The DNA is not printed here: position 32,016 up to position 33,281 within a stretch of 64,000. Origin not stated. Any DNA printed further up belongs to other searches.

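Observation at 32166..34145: Low-GC 321-aa gene downstream of two paralogous HTH regulators with palindromic operators: candidate regulated toxin/defence cassette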

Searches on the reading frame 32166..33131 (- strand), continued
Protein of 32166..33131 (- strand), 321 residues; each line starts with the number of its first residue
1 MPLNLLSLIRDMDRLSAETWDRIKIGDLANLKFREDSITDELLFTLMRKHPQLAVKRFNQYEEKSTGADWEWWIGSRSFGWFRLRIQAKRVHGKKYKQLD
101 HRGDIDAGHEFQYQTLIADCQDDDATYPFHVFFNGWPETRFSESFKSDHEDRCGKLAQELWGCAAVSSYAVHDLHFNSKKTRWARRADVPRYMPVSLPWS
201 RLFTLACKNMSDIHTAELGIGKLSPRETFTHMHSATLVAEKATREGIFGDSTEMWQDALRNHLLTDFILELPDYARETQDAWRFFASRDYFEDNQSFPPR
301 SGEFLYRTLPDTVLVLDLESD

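Call 66: search_protein_families(library=pfam, alignment_id=A3, max_evalue=0.00001)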
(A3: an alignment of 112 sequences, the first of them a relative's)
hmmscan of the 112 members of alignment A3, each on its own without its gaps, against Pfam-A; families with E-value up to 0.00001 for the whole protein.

A. member 1, L003:4648-4980:- (110 aa): 0 families

B. families by the number of members that match (of 112 scanned): 98 families (the first 25 are shown)
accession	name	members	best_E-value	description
PF13304.12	AAA_21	3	5.7e-22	AAA domain, putative AbiEii toxin, Type IV TA system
PF02463.25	SMC_N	3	2.6e-10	RecF/RecN/SMC N terminal domain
PF02384.22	N6_Mtase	2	4.4e-48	N-6 DNA Methylase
PF00069.31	Pkinase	2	3.2e-43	Protein kinase domain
PF01936.24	NYN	2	2.6e-31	NYN domain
PF07714.23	PK_Tyr_Ser-Thr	2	1.8e-30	Protein tyrosine and serine/threonine kinase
PF01609.27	DDE_Tnp_1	2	1.6e-14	Transposase DDE domain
PF13391.12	HNH_2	2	1.6e-10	HNH endonuclease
PF00464.25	SHMT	1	1.2e-158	Serine hydroxymethyltransferase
PF00120.29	Gln-synt_C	1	5.5e-137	Glutamine synthetase, catalytic domain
PF22124.2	Glyco_hydro_95_cat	1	2.4e-114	Glycosyl hydrolase family 95 catalytic domain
PF13310.11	Virulence_RhuM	1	7.9e-99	Virulence protein RhuM family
PF03313.21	SDH_alpha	1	6.8e-92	Serine dehydratase alpha chain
PF03186.18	CobD_Cbib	1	3.1e-86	CobD/Cbib protein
PF01867.21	Cas_Cas1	1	4e-84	CRISPR associated protein Cas1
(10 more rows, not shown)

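Call 67: search_protein_families(library=pfam, alignment_id=A4, max_evalue=0.00001)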
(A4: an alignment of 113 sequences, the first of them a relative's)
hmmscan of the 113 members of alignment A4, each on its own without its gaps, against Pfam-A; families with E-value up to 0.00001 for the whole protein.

A. member 1, L051:8194-9300:+ (369 aa): 5 families
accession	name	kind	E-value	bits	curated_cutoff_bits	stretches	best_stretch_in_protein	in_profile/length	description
PF13304.12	AAA_21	-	1.8e-23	84.5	27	1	226-319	220-304/304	AAA domain, putative AbiEii toxin, Type IV TA system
PF13175.12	AAA_15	-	1.7e-16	61.3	32.1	1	4-47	3-48/374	AAA ATPase domain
PF02463.25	SMC_N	-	1.1e-11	45.1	40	1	4-41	2-42/220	RecF/RecN/SMC N terminal domain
PF11398.14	DUF2813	-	1.5e-08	34.9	21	0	4-44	3-43/372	Protein of unknown function (DUF2813)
PF13476.12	AAA_23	-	4.6e-08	34.4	27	1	6-46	1-42/201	AAA domain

B. families by the number of members that match (of 113 scanned): 119 families (the first 25 are shown)
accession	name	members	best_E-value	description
PF04851.21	ResIII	3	2e-17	Type III restriction enzyme, res subunit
PF00171.27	Aldedh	2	3.2e-166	Aldehyde dehydrogenase family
PF07690.21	MFS_1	2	1.3e-54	Major Facilitator Superfamily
PF00270.35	DEAD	2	1.6e-50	DEAD/DEAH box helicase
PF13177.12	DNA_pol3_delta2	2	9.8e-38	DNA polymerase III, delta subunit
PF08386.16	Abhydrolase_4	2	2.5e-32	TAP-like protein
PF00271.37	Helicase_C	2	2.9e-31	Helicase conserved C-terminal domain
PF00561.26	Abhydrolase_1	2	3.1e-29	alpha/beta hydrolase fold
PF10708.14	DUF2510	2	1.3e-14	Protein of unknown function (DUF2510)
PF00753.33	Lactamase_B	2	4.1e-12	Metallo-beta-lactamase superfamily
PF02867.20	Ribonuc_red_lgC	1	4.1e-199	Ribonucleotide reductase, barrel domain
PF11867.13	T1RH-like_C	1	2.3e-126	Type I restriction enzyme HindI endonuclease subunit-like, C-terminal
PF01204.24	Trehalase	1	8.4e-115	Trehalase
PF03209.21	PUCC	1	2.3e-113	PUCC protein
PF18723.6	HMUDK_hel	1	5.3e-109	5-hmdU DNA kinase, helical domain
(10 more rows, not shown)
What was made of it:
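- Many neighbours are ordinary metabolic genes (calls 66, 67).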

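Call 68: search_protein_families(library=padloc, alignment_id=A3, max_evalue=1e-8)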
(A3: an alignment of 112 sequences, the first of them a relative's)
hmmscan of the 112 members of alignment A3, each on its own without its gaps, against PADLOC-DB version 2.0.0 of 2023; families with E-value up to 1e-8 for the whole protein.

A. member 1, L003:4648-4980:- (110 aa): 0 families

B. families by the number of members that match (of 112 scanned): 353 families (the first 25 are shown)
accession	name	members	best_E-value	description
PDLC04135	mad3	3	8.1e-17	mads_3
PDLC03021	MTase_I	2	8e-151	Type I methyltransferase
PDLC04054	PD-T4-6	2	1.6e-101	-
PDLC04053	PD-T4-6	2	3.2e-87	-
PDLC04042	PD-T4-6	2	2.9e-85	-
PDLC04061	PD-T4-6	2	4.4e-84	-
PDLC04043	PD-T4-6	2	1.9e-82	-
PDLC04060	PD-T4-6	2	1.6e-77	-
PDLC04041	PD-T4-6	2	1.1e-74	-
PDLC04039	PD-T4-6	2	2.5e-74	-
PDLC04052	PD-T4-6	2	9.5e-73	-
PDLC04040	PD-T4-6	2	1.4e-69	-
PDLC04047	PD-T4-6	2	2.3e-66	-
PDLC04057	PD-T4-6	2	6.2e-64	-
PDLC03026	MTase_I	2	4.3e-61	Type I methyltransferase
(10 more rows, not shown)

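Call 69: search_protein_families(library=padloc, alignment_id=A4, max_evalue=1e-8)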
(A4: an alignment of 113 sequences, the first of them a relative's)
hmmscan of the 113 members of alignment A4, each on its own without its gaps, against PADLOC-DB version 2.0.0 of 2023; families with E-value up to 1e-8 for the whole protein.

A. member 1, L051:8194-9300:+ (369 aa): 48 families (the best 25 are shown)
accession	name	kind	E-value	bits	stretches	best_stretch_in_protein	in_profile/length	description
PDLC04175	HEC-01A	-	3.1e-135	448.9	1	2-368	4-362/363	-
PDLC04174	HEC-01A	-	1.5e-83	278.1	1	102-368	5-262/264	-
PDLC04178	HEC-01A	-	5.3e-55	185.1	1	3-362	8-378/399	-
PDLC04177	HEC-01A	-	2.3e-53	179.6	2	161-366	189-390/393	-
PDLC04183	HEC-01A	-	8.8e-40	135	2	148-365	183-399/402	-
PDLC04182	HEC-01A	-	2.2e-37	127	2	145-366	184-402/406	-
PDLC04176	HEC-01A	-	3.6e-36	123.3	1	4-367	3-368/371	-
PDLC04179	HEC-01A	-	5.2e-35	119.4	2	172-368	261-455/459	-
PDLC04184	HEC-01A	-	7.3e-31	105.7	2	117-314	181-387/464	-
PDLC04144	HEC-01B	-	1.5e-26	91.5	2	147-366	176-391/395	-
PDLC04391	PDC-M07A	-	1e-25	88.6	2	182-365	208-402/412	-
PDLC04135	mad3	-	2.9e-24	84.3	2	250-363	261-373/374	mads_3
PDLC04180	HEC-01A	-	1.6e-23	81.6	1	4-342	3-347/382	-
PDLC02335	AbiLi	-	2.6e-23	80.6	1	4-343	50-264/326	AbiLi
PDLC04389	PDC-M07A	-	2.8e-23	80.6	2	182-343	220-401/443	-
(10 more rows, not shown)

B. families by the number of members that match (of 113 scanned): 242 families (the first 25 are shown)
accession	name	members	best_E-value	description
PDLC04134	mad2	3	1.4e-48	mads_2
PDLC03019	MTase_I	2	1.8e-182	Type I methyltransferase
PDLC01094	C3a206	2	1.4e-101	TAP-like protein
PDLC02623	DrmD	2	3.1e-53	DrmD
PDLC02707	PbeA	2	1.6e-13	PbeA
PDLC00659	HmaA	1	0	SNF2 helicase / DEAD-box helicase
PDLC03040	REase_I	1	0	Type I restriction enzyme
PDLC04791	PDC-S01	1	2.5e-177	-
PDLC04675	PDC-M48B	1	1.4e-157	-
PDLC02412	Aga_HEPN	1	1.2e-147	Class II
PDLC04175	HEC-01A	1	3.1e-135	-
PDLC03035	MTase_I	1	8.8e-123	Type I methyltransferase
PDLC02620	DrmD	1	1.2e-118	DrmD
PDLC03240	MTase_II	1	1.9e-110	Type II methyltransferase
PDLC02621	DrmD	1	2.8e-95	DrmD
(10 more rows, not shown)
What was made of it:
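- Type I R-M, ResIII, AAA_21/HEC-01A, AbiEii, HEPN_AbiV, MADS, DrmD and others among 225 flanking ORFs of 62 loci (calls 66-69).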

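Call 70: search_solved_structures(query=A1, max_evalue=10, show_alignments=2)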
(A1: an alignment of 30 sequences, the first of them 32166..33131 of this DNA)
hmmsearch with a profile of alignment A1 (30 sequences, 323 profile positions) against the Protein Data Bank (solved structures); distinct sequences matched with E-value up to 10: 1.
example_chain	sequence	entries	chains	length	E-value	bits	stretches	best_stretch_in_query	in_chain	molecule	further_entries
3mz2_A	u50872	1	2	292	0.3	13.9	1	191-240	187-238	Glycerophosphoryl diester phosphodiesterase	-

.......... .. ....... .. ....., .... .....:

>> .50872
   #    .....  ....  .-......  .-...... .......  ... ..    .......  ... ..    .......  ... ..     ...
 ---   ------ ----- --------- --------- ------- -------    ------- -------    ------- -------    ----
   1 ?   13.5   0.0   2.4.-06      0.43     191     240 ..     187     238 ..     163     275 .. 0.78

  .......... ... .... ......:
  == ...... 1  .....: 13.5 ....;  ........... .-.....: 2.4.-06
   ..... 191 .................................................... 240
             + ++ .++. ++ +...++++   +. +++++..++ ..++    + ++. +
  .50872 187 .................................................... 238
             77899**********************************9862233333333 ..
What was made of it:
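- On Hjc/RecU Holliday-junction resolvase families: A profile search of PDB sequences finds none (call 70).
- Closest known: Archaeal Hjc and bacterial RecU Holliday-junction resolvases. Different: There is no detectable sequence similarity to any solved structure (call 70).
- Closest known: Human Rep15. Different: Sequence identity is ~10%, and no sequence-level hit was found (call 70).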

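Call 71: search_protein_families(library=phrogs, proteins=[window:32166-33131:-], max_evalue=0.1)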
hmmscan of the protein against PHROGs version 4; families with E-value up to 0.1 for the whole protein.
window:32166-33131:- (321 aa): 0 families

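Call 82: fold_search(model_id=the predicted structure, library=pdb)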
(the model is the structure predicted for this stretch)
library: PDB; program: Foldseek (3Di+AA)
matches with E <= 10: 90; with E <= 0.001: 5
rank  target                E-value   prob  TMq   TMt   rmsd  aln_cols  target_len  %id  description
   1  8a4c_A                2.3e-05  1.00  0.34  0.51   5.7       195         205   10  Structure of human Rep15:Rab3B complex. (released 2022-08-10)
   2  8a4c_C                4.9e-05  1.00  0.34  0.51   5.7       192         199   10  Structure of human Rep15:Rab3B complex. (released 2022-08-10)
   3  8a4a_A                5.2e-05  1.00  0.34  0.50   7.4       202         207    9  Structure of human Rep15 in complex with bovine Rab3C. (released 2022-08-10)
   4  8a4b_C                8.4e-05  1.00  0.35  0.51   5.7       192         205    9  Structure of human Rep15:Rab3B_Q81L complex. (released 2022-08-10)
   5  8a4b_A                1.5e-04  1.00  0.35  0.51   5.7       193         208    9  Structure of human Rep15:Rab3B_Q81L complex. (released 2022-08-10)
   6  7fts                  1.3e-01  0.08  0.15  0.14  20.6       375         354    9  Crystal Structure of human cyclic GMP-AMP synthase in complex with 5-bromo-N-[[2-fluoro-5-(1-methylpyrazol-4-yl)phenyl]m (released 2024-02-21)
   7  7fu5_B                2.1e-01  0.08  0.15  0.14  21.2       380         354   10  Crystal Structure of human cyclic GMP-AMP synthase (released 2024-02-21)
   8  2ge5_A                5.3e-01  0.16  0.16  0.22  10.6       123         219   10  EcoRV Restriction Endonuclease C-terminal deletion mutant/GATATC/Ca2+ (released 2006-07-04)
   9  1eo3_A                5.9e-01  0.16  0.16  0.20  10.6       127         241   10  INHIBITION OF ECORV ENDONUCLEASE BY DEOXYRIBO-3'-S-PHOSPHOROTHIOLATES: A HIGH RESOLUTION X-RAY CRYSTALLOGRAPHIC STUDY (released 2000-04-04)
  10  1b97_A                6.5e-01  0.14  0.17  0.22  12.1       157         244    9  ANALYSIS OF A MUTATIONAL HOT-SPOT IN THE ECORV RESTRICTION ENDONUCLEASE: A CATALYTIC ROLE FOR A MAIN CHAIN CARBONYL GR (released 1999-02-26)
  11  1suz_A                6.5e-01  0.12  0.23  0.28  18.5       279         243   10  The structure of K92A EcoRV bound to cognate DNA and Mg2+ (released 2004-04-06)
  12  1sx8_B                7.3e-01  0.16  0.16  0.21   8.0       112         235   10  EcoRV bound to cognate DNA and Mn2+ (released 2004-04-06)
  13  1eo4_B                7.7e-01  0.16  0.16  0.21   8.1       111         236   11  ECORV BOUND TO MN2+ AND COGNATE DNA CONTAINING A 3'S SUBSTITION AT THE CLEAVAGE SITE (released 2000-04-04)
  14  1eon_B                8.6e-01  0.12  0.17  0.22  10.2       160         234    8  ECORV BOUND TO 3'-S-PHOSPHOROTHIOLATE DNA AND CA2+ (released 2000-04-04)
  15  2b0d_B                9.1e-01  0.15  0.16  0.20   7.6       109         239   11  EcoRV Restriction Endonuclease/GAATTC/Ca2+ (released 2005-09-27)
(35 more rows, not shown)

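Call 85: search_protein_representatives(alignment_id=A1)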
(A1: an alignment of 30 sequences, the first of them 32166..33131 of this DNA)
Query: 30 sequences, 323 profile positions. Proteins with E-value up to 0.001 (for the whole library): 3034; up to 1e-10: 2095; up to 1e-30: 424. The best 150 are listed.
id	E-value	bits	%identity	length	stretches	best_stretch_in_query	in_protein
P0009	7.2e-103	361.1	-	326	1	1-316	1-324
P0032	2.1e-96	339.9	-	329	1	7-313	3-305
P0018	7.0e-94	331.5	-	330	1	1-315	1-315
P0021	7.2e-85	301.9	-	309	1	1-288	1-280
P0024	1.7e-84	300.7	-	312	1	4-315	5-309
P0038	9.9e-84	298.2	-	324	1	4-284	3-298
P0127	3.4e-82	293.1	-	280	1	12-285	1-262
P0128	1.9e-81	290.7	-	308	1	4-303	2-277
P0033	3.4e-81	289.9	-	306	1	4-288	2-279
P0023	7.1e-79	282.2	-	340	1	10-288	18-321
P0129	8.8e-78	278.6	-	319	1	5-314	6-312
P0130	9.6e-78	278.5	-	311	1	4-313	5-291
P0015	3.6e-77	276.6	-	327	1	1-285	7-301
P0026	1.3e-76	274.8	-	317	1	7-313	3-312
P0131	1.9e-76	274.3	-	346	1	1-285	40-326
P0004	7.3e-76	272.3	-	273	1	50-315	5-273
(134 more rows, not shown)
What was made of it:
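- Closest known: Pfam DUF6615. Same: Length and single-domain architecture are typical of the ~3,000 clusters found (call 85).
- The family holds ~3,000 clusters at 50% identity, almost all 260-340 aa and single-domain (call 85).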

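Call 89: find_encoding_contigs(protein=P0004, flank=6000, max_places=2)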
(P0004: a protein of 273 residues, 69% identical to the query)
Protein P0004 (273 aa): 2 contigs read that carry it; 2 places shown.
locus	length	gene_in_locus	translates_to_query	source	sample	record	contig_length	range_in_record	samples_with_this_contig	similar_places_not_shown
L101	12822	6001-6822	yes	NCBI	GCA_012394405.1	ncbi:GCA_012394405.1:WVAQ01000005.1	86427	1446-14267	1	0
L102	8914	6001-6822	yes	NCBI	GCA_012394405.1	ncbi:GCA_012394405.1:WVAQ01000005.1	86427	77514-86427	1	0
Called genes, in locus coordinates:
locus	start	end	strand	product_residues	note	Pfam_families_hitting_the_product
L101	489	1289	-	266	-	PF04439:Adenyl_transf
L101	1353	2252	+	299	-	PF10026:DUF2268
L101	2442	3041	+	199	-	PF00239:Resolvase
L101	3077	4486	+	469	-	PF13384:HTH_23, PF13518:HTH_28, PF13551:HTH_29, PF13565:HTH_32 (weak), PF00665:rve, PF09299:Mu-transpos_C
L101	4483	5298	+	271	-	PF13401:AAA_22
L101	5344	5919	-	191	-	PF00144:Beta-lactamase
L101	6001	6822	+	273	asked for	PF20320:DUF6615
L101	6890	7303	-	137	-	-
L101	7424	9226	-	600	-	-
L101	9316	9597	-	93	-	-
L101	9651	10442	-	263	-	PF27531:MT3502_N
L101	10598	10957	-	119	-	-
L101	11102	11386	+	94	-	-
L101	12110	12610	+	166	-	PF01402:RHH_1 (faint)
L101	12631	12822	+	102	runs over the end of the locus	-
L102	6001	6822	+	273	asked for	PF20320:DUF6615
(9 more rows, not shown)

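Call 95: search_protein_families(library=pfam, proteins=[L049:8472-9944:+, L055:8562-10001:+, L057:8424-9818:+, L060:9138-9947:+, L082:8823-9992:+, L081:37-1143:+, L048:9527-9976:+, L064:6556-6777:+, L065:3135-3536:+, L040:9360-9767:+], max_evalue=0.001)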
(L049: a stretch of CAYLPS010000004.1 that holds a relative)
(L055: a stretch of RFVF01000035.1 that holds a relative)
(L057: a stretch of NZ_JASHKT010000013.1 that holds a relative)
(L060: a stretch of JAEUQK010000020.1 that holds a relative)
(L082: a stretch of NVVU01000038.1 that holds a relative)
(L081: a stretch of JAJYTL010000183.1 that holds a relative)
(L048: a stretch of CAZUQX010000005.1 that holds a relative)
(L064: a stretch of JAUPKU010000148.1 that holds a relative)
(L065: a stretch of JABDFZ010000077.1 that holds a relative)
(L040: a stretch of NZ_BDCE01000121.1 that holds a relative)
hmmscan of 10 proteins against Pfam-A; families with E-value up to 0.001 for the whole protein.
L049:8472-9944:+ (491 aa): 2 families
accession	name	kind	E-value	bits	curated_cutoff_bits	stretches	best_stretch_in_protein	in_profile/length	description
PF08463.15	EcoEI_R_C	-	1.2e-13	51.9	24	1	325-479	1-156/163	EcoEI R protein C-terminal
PF00271.37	Helicase_C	-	1.4e-06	28.9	23.5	1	23-82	51-109/110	Helicase conserved C-terminal domain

L055:8562-10001:+ (480 aa): 1 family
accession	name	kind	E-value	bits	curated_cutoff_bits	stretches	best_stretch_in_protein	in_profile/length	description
PF08238.18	Sel1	-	1.4e-66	219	30.7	7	324-358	1-35/36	Sel1 repeat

L057:8424-9818:+ (465 aa): 0 families

L060:9138-9947:+ (270 aa): 2 families
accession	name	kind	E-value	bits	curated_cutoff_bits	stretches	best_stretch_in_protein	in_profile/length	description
PF12706.13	Lactamase_B_2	-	7.4e-37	127.3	27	1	63-242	2-199/200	Beta-lactamase superfamily domain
PF00753.33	Lactamase_B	-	4.1e-12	46.9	22.7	1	53-105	7-65/196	Metallo-beta-lactamase superfamily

L082:8823-9992:+ (390 aa): 1 family
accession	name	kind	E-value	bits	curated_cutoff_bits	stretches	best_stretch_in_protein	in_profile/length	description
PF01420.25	Methylase_S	-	3.8e-22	79.7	22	2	196-353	2-154/168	Type I restriction modification DNA specificity domain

L081:37-1143:+ (369 aa): 1 family
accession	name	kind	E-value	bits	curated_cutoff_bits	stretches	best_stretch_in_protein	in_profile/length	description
PF07804.18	HipA_C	-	1.1e-38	133.5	30.5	1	99-334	3-212/213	HipA-like C-terminal domain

L048:9527-9976:+ (150 aa): 0 families

L064:6556-6777:+ (74 aa): 0 families

L065:3135-3536:+ (134 aa): 0 families

L040:9360-9767:+ (136 aa): 0 families
